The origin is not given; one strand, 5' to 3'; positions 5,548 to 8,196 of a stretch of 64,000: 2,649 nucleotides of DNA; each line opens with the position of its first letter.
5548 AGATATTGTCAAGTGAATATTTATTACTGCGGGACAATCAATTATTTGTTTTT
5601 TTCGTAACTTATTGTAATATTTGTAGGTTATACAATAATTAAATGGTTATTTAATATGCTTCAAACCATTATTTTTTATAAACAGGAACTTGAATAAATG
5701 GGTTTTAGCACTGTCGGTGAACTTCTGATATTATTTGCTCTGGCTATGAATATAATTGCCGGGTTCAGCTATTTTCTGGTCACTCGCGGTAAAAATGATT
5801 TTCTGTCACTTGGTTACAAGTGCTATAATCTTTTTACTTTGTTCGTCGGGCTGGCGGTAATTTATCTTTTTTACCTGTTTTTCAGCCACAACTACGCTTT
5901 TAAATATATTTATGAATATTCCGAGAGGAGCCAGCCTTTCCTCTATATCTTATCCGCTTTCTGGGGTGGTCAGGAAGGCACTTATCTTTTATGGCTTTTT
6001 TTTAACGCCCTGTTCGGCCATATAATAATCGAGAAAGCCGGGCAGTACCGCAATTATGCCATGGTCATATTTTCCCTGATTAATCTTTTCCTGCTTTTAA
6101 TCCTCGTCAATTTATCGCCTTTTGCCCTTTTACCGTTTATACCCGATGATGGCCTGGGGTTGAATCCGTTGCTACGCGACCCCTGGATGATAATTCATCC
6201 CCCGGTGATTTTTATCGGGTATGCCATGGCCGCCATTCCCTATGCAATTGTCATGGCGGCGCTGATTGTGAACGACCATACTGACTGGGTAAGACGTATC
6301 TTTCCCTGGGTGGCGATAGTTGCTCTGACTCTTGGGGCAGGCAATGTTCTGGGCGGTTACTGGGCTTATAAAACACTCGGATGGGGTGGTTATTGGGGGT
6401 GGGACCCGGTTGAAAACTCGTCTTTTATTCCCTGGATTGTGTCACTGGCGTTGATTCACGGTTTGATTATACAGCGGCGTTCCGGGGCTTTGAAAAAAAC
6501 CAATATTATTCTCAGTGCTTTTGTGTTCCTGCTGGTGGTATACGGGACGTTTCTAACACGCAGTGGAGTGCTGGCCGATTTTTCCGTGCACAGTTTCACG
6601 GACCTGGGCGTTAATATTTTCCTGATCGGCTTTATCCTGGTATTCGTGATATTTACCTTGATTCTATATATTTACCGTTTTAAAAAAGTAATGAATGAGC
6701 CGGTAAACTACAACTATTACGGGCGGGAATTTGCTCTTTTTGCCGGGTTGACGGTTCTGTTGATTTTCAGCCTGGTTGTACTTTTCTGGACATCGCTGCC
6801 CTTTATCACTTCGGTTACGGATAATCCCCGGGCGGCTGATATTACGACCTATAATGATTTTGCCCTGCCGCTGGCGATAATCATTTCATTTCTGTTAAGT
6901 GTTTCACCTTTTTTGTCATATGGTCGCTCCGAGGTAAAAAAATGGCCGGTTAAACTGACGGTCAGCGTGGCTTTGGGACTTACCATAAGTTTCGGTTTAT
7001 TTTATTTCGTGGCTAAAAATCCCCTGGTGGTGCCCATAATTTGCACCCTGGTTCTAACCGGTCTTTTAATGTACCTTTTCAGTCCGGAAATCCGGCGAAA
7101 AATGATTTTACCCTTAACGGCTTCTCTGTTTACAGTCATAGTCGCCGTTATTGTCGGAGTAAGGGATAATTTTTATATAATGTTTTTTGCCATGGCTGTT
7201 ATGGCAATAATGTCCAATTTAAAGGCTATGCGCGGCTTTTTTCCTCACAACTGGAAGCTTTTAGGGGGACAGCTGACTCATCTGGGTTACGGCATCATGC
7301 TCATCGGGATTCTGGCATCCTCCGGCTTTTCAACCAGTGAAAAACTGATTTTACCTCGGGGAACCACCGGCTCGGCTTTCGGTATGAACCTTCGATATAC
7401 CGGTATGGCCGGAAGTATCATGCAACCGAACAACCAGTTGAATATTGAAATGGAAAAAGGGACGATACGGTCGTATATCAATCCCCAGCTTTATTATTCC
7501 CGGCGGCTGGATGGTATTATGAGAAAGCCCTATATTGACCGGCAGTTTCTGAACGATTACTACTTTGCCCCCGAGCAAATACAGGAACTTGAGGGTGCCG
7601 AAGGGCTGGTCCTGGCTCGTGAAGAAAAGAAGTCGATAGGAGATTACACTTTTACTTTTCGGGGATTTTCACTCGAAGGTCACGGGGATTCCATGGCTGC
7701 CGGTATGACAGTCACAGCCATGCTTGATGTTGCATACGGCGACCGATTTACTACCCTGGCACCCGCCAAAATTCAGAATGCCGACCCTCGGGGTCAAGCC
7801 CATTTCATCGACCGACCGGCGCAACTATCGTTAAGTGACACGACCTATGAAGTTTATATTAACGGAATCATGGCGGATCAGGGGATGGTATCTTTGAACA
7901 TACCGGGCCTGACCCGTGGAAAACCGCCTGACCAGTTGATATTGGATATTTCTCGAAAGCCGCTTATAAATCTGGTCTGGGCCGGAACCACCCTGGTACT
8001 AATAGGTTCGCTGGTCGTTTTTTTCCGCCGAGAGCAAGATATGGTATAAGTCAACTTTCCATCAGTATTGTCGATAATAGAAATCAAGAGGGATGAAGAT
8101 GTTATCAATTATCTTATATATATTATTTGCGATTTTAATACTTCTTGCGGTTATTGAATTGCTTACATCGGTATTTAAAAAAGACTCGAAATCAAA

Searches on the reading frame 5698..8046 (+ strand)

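Call 57: search_protein_families(library=pfam, proteins=[window:5698-8046:+], max_evalue=0.001)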
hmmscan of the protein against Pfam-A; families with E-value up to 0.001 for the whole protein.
window:5698-8046:+ (783 aa): 3 families
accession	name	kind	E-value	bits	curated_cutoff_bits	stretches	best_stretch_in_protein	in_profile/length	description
PF01578.25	Cytochrom_C_asm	-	2.3e-31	109.5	29.9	1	90-289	2-206/212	Cytochrome C assembly protein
PF16327.10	CcmF_C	-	2.4e-14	53.7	28.7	2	312-449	3-138/323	Cytochrome c-type biogenesis protein CcmF C-terminal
PF05140.19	ResB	-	0.00082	18.7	24.6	0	748-779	421-452/486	ResB-like family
